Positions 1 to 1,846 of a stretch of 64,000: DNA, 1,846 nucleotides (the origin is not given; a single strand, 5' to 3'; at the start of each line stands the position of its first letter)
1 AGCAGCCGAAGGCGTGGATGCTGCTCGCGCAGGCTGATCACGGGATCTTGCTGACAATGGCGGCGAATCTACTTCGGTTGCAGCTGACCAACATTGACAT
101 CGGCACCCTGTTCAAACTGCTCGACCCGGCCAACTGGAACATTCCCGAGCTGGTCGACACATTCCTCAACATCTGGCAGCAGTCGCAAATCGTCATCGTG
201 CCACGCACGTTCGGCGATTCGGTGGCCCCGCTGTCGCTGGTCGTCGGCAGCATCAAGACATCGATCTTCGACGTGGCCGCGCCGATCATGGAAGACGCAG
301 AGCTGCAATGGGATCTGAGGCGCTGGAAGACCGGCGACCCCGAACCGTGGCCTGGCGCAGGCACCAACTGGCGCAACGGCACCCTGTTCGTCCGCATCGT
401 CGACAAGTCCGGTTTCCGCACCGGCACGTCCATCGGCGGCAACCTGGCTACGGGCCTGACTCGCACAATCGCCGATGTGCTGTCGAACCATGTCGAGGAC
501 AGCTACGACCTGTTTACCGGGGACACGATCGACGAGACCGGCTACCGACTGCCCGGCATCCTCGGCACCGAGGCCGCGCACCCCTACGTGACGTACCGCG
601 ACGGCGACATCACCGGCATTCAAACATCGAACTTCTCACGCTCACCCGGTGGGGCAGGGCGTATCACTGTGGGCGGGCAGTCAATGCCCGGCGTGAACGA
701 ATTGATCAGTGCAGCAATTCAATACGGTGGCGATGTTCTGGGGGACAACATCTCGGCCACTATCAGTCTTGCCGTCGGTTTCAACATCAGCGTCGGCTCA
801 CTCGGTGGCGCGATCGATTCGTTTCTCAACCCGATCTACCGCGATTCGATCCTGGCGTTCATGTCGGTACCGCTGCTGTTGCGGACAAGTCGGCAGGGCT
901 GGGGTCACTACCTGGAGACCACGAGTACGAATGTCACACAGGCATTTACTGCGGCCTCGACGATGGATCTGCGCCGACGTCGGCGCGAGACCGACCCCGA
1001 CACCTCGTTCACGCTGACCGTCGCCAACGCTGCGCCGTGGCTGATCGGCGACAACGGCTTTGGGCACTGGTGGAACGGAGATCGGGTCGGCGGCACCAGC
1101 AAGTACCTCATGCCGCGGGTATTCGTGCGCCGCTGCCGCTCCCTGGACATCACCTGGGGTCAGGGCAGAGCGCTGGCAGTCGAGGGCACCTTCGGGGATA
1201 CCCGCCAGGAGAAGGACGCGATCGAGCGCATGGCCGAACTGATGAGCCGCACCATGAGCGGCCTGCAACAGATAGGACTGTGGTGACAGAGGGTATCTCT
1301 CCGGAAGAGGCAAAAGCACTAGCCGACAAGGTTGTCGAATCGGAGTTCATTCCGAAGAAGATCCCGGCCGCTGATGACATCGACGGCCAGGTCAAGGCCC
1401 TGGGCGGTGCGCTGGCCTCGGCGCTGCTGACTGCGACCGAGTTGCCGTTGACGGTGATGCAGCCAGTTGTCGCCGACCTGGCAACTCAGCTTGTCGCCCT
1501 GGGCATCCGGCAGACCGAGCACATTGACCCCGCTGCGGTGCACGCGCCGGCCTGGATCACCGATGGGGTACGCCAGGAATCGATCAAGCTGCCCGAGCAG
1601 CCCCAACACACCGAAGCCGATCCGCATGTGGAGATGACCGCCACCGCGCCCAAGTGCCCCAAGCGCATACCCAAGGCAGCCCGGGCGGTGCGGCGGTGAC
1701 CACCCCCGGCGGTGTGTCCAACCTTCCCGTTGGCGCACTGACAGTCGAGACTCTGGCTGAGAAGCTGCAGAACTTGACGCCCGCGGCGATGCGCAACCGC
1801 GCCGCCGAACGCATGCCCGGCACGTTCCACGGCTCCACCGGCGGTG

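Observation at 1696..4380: Paralogous large minor tail proteins with conserved N-terminal two-thirds and swapped C-terminal domains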

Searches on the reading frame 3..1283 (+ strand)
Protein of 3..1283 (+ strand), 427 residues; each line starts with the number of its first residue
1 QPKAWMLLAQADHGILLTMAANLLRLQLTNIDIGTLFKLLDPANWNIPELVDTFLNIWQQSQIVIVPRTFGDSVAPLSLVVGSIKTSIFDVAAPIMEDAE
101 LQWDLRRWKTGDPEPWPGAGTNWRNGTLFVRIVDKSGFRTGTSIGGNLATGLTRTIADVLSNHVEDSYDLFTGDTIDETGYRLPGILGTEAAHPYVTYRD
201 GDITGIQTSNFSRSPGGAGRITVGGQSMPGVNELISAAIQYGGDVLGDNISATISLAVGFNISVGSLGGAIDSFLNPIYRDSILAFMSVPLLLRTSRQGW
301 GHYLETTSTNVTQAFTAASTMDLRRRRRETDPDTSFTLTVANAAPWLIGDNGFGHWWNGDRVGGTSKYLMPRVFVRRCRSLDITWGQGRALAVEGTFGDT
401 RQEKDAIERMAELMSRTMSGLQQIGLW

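Call 36: search_protein_families(library=pfam, proteins=[window:3-1283:+], max_evalue=0.01)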
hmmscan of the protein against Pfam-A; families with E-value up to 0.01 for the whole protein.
window:3-1283:+ (427 aa): 1 family
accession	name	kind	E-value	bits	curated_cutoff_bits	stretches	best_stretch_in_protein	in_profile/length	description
PF14594.13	Sipho_Gp37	-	3.2e-37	128.8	26.2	1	42-399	119-370/370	Siphovirus ReqiPepy6 Gp37-like protein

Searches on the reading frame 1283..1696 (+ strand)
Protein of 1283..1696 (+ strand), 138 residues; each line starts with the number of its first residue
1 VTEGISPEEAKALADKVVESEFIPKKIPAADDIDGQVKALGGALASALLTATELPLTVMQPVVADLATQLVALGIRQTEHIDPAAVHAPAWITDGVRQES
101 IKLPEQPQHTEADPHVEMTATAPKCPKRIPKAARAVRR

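Call 36: search_protein_families(library=pfam, proteins=[window:1283-1696:+], max_evalue=0.01)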
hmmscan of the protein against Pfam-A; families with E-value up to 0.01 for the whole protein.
window:1283-1696:+ (138 aa): 0 families
